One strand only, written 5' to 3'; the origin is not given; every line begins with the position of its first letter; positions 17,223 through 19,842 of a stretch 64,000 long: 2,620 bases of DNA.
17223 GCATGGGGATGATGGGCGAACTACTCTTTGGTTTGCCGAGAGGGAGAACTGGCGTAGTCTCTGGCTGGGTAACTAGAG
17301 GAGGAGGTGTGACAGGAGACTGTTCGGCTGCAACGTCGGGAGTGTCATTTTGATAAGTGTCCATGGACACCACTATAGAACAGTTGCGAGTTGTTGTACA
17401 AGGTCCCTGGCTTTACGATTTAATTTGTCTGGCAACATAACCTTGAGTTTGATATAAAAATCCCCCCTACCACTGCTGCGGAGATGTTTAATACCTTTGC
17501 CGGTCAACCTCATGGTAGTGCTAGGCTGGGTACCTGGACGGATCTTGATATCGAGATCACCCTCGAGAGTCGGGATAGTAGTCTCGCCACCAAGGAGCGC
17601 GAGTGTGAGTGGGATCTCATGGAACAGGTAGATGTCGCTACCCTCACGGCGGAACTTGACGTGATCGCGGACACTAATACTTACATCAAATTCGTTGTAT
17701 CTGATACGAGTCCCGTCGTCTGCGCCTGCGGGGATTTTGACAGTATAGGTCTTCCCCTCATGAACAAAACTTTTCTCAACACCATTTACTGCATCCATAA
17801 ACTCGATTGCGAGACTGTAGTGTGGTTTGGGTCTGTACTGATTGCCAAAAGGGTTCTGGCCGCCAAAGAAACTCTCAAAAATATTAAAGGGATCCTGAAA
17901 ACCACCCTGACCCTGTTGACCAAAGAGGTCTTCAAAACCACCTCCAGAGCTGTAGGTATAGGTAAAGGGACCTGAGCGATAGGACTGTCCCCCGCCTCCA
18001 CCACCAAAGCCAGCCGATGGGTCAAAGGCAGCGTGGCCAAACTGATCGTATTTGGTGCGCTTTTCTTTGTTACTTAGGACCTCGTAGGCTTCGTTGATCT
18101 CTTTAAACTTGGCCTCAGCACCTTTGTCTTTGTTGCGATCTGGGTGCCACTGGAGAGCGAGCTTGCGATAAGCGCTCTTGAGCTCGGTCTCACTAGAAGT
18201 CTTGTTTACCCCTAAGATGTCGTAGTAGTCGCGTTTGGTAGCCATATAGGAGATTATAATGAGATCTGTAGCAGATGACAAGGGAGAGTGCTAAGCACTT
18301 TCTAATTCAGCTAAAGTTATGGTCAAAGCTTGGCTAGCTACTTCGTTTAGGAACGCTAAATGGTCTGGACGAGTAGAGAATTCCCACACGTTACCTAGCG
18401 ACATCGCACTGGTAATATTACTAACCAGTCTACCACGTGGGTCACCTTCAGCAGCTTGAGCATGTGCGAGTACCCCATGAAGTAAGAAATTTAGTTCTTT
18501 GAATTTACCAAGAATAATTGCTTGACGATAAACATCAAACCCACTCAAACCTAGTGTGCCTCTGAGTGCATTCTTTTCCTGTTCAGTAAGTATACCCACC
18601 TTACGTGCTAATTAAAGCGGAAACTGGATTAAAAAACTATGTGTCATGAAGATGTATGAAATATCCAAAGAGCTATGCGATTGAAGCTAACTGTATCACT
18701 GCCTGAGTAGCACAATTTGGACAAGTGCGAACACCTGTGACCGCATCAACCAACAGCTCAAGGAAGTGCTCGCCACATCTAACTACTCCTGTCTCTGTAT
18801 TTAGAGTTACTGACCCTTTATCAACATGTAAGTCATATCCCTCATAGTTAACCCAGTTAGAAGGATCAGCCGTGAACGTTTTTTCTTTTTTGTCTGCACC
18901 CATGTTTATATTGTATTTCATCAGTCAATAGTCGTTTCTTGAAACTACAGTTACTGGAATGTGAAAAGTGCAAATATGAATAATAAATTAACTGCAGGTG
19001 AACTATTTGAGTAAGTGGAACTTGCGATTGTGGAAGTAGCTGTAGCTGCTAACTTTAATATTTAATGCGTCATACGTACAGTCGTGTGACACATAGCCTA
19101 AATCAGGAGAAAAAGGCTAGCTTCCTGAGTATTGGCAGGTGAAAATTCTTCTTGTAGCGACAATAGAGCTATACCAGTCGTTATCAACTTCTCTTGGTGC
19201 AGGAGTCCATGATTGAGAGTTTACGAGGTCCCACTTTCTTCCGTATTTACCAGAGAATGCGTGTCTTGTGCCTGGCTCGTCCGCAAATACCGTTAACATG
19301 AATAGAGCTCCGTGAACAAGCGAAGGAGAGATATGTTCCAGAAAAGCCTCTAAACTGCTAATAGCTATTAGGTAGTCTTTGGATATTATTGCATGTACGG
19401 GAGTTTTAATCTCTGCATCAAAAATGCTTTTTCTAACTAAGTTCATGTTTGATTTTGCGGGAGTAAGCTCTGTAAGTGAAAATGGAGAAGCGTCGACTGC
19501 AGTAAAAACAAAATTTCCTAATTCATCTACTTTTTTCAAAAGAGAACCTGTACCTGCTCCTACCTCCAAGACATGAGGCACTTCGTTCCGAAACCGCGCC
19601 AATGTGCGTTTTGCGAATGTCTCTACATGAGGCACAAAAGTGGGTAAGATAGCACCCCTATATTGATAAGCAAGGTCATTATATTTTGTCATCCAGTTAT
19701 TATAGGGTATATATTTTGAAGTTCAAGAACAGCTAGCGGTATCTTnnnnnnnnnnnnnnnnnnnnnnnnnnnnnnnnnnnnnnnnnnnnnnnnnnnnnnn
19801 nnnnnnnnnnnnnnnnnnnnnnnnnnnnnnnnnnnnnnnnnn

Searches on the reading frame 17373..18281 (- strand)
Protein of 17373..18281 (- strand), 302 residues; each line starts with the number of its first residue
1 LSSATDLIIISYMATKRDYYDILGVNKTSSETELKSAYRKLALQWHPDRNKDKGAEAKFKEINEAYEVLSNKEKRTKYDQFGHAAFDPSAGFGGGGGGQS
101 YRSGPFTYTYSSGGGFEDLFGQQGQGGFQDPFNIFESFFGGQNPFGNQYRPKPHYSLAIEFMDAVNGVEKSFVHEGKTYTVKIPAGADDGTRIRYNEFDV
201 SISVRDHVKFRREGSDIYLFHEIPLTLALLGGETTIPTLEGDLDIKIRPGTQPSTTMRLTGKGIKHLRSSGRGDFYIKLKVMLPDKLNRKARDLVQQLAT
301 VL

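Call 17: search_protein_families(library=pfam, proteins=[window:17373-18281:-], max_evalue=0.001)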
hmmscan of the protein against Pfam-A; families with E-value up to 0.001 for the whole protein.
window:17373-18281:- (302 aa): 2 families
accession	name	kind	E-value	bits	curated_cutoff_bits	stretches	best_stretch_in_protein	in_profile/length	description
PF01556.23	DnaJ_C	-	2.7e-31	109.1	26.6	1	154-284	2-152/152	DnaJ C terminal domain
PF00226.36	DnaJ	-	2.4e-28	98.5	27.8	1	18-79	1-63/63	DnaJ domain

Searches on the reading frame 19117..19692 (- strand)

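Call 29: search_protein_families(library=pfam, proteins=[window:19117-19692:-], max_evalue=0.001)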
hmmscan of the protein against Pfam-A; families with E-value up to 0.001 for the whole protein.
window:19117-19692:- (191 aa): 3 families
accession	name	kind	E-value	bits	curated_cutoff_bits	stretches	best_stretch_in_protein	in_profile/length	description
PF13489.12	Methyltransf_23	-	7.9e-06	26.1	27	1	24-146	6-124/164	Methyltransferase domain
PF08242.18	Methyltransf_12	-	3.4e-05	24.9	30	1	42-129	1-96/98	Methyltransferase domain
PF13649.12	Methyltransf_25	-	0.00012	23.1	27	1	41-124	1-92/97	Methyltransferase domain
